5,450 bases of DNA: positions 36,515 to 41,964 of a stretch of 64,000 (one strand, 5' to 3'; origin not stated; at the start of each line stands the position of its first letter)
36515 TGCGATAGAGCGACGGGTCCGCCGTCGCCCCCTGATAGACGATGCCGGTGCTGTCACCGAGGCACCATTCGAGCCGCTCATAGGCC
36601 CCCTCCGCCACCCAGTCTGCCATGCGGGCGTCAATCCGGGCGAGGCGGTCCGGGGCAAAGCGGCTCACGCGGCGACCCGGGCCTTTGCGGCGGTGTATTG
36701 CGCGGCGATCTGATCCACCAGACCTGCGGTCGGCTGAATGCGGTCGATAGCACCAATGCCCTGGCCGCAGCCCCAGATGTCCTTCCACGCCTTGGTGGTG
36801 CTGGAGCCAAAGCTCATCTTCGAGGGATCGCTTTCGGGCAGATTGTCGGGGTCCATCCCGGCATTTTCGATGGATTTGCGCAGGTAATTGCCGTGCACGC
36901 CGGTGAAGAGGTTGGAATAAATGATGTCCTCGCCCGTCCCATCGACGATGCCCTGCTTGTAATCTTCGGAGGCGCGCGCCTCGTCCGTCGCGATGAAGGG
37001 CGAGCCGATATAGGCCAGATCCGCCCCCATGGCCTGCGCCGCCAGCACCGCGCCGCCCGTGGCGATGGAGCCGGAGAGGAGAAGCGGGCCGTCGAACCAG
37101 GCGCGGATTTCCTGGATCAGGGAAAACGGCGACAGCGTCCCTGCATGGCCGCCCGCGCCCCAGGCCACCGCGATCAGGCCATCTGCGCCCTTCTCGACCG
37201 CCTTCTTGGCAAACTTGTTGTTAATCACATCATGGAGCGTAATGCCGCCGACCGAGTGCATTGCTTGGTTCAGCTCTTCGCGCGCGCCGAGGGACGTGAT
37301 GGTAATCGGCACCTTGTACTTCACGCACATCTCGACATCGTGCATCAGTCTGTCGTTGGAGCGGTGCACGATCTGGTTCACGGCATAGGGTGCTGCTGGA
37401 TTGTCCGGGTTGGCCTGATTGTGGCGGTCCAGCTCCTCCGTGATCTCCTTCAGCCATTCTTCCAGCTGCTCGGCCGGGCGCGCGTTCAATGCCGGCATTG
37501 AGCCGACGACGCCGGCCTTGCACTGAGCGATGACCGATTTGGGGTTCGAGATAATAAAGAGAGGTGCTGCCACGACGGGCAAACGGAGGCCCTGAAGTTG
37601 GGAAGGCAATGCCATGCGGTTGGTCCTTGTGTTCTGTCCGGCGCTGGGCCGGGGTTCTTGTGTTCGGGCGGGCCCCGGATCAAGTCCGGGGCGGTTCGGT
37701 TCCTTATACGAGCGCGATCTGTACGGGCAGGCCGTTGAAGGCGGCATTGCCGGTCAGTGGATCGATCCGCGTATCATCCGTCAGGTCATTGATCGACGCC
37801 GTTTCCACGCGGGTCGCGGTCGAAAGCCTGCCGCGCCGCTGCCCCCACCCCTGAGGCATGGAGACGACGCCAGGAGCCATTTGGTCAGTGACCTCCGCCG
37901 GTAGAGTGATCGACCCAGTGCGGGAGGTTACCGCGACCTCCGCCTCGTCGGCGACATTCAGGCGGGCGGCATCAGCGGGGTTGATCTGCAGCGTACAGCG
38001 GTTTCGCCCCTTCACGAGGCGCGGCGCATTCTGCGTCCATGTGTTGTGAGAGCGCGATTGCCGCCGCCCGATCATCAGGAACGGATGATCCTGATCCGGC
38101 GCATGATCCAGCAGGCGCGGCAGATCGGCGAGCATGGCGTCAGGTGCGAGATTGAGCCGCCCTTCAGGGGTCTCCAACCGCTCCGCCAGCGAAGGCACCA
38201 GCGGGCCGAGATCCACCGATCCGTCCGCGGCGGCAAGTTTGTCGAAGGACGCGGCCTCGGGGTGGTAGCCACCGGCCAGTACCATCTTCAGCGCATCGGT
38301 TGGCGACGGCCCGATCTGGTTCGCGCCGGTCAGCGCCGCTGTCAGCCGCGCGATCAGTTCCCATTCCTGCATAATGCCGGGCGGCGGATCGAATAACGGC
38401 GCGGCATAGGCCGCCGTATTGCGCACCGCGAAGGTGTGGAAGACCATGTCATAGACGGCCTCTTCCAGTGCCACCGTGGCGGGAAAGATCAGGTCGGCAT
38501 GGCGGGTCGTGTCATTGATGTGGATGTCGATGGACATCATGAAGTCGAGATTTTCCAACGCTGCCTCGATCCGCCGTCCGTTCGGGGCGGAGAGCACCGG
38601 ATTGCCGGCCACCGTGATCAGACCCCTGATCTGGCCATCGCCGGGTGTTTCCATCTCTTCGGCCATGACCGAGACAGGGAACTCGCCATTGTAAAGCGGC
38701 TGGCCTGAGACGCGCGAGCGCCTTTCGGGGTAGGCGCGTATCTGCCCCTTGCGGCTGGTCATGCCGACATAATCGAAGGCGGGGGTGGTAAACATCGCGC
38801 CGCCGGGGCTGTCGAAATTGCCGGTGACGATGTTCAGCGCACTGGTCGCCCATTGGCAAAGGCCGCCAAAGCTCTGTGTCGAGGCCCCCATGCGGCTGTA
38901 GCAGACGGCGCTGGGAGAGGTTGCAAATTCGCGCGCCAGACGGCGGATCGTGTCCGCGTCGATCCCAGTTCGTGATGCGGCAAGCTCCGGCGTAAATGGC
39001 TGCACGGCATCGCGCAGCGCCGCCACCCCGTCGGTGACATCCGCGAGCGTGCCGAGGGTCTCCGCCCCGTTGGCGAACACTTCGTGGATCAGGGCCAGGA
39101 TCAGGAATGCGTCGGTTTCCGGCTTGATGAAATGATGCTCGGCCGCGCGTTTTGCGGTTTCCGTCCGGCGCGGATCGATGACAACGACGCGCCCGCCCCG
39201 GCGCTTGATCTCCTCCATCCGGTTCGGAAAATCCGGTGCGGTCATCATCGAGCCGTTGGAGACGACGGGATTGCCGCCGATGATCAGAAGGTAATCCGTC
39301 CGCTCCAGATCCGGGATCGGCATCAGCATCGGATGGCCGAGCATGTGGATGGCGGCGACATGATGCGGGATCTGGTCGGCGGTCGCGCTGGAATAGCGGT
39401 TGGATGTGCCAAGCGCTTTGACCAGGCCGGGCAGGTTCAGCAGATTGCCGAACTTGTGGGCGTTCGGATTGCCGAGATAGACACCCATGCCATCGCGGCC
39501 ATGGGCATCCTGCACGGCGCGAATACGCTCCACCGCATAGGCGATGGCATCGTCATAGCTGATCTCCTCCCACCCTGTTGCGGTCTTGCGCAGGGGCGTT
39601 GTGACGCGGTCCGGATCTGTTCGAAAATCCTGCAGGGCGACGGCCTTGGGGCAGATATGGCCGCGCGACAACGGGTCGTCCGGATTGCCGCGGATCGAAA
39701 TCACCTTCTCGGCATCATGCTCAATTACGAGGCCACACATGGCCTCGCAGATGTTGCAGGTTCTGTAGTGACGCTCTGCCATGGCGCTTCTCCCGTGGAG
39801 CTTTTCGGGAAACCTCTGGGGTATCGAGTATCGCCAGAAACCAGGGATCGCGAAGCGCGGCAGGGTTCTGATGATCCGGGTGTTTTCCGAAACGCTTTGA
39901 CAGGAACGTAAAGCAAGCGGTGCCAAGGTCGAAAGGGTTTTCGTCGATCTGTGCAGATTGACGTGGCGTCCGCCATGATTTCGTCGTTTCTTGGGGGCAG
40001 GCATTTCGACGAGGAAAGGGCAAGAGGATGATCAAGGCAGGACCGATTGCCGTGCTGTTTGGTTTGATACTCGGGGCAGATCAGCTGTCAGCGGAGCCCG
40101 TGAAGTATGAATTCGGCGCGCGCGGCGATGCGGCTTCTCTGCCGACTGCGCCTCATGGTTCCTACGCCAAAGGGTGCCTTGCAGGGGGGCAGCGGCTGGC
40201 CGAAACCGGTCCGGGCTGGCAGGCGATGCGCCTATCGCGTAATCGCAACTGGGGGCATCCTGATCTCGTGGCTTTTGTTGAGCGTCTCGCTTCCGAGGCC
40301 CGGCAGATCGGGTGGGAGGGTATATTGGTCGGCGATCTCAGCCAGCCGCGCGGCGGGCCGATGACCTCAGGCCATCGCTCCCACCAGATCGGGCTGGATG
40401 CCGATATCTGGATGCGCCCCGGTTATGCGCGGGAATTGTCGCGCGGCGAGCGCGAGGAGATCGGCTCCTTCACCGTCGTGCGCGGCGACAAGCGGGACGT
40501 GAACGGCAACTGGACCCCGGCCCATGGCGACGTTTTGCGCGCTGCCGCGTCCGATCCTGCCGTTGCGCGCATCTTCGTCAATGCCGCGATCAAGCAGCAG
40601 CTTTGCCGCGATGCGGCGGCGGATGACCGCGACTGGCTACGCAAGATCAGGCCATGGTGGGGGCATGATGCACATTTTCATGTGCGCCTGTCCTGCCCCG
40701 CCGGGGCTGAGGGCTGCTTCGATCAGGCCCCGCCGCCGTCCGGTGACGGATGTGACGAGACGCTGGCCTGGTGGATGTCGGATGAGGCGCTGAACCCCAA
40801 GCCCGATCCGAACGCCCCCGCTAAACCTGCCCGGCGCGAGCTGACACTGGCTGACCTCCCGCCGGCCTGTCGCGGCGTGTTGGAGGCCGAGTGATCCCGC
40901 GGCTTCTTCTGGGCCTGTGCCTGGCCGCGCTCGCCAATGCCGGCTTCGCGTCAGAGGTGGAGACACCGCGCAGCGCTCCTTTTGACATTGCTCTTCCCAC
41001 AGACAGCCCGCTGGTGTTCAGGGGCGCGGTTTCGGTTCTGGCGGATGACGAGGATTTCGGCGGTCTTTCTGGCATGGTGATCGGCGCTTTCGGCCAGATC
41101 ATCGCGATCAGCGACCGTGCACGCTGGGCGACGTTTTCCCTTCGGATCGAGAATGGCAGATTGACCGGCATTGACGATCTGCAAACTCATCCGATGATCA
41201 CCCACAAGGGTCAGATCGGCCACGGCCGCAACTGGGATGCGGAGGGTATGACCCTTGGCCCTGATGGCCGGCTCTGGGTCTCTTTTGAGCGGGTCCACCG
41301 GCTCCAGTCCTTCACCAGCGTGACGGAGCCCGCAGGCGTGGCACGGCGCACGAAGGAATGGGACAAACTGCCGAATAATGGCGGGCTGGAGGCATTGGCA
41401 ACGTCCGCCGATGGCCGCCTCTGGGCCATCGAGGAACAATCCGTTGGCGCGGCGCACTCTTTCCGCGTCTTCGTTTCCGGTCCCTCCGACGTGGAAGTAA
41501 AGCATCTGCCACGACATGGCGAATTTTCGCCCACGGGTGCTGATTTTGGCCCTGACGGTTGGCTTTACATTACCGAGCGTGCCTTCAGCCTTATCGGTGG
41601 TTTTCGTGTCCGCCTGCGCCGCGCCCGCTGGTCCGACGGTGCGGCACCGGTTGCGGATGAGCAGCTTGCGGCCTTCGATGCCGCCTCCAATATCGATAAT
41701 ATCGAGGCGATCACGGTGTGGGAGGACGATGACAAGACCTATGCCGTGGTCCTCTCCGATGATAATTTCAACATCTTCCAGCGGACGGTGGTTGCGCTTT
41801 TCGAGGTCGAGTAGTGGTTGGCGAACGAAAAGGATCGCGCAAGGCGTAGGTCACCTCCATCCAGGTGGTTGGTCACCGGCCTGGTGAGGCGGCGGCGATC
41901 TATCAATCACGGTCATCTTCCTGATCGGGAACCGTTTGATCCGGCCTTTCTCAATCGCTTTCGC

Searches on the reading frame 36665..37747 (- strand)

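Call 65: search_protein_families(library=pfam, proteins=[window:36665-37747:-], max_evalue=0.0001)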
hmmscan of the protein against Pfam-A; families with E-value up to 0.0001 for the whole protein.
window:36665-37747:- (360 aa): 2 families
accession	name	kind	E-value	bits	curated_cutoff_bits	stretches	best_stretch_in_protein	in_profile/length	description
PF03060.21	NMO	-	5.1e-18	66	28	1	55-346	11-327/331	Nitronate monooxygenase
PF01070.24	FMN_dh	-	2e-07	30.8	24.9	1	170-253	222-307/350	FMN-dependent dehydrogenase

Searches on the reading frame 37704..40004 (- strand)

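Call 65: search_protein_families(library=pfam, proteins=[window:37704-40004:-], max_evalue=0.0001)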
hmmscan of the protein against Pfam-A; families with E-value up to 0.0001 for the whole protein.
window:37704-40004:- (766 aa): 3 families
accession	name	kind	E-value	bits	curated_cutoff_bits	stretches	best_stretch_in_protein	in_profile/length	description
PF01568.27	Molydop_binding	-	6.6e-27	94.2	26.8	1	642-759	1-109/110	Molydopterin dinucleotide binding domain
PF00384.28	Molybdopterin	-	4e-26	92.3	24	1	133-516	1-317/353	Molybdopterin oxidoreductase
PF04879.21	Molybdop_Fe4S4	-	2e-08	34.5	22.7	1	82-124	7-49/55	Molybdopterin oxidoreductase Fe4S4 domain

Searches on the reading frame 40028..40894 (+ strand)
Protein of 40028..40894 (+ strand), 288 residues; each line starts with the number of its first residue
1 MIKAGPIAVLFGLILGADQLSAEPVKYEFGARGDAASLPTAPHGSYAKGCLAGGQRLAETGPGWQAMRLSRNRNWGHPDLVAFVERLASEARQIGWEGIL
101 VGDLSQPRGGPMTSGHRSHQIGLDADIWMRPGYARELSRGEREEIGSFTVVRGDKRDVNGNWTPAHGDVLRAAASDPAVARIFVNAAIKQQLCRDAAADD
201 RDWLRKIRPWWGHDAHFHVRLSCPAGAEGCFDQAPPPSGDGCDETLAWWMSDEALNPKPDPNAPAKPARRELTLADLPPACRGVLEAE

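Call 65: search_protein_families(library=pfam, proteins=[window:40028-40894:+], max_evalue=0.0001)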
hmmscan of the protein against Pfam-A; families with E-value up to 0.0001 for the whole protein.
window:40028-40894:+ (288 aa): 1 family
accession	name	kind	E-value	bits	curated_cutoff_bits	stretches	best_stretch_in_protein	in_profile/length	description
PF03411.18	Peptidase_M74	-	6.4e-102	340.7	25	1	44-285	3-239/240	Penicillin-insensitive murein endopeptidase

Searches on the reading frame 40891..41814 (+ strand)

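Call 65: search_protein_families(library=pfam, proteins=[window:40891-41814:+], max_evalue=0.0001)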
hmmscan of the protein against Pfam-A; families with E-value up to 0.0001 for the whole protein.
window:40891-41814:+ (307 aa): 2 families
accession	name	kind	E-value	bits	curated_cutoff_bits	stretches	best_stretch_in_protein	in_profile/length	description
PF13449.12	Phytase-like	-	1e-37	131.1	27.6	1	55-293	2-284/284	Esterase-like activity of phytase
PF24684.1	Vgb_lyase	-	9.7e-06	25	50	0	118-236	16-121/290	Virginiamycin B lyase family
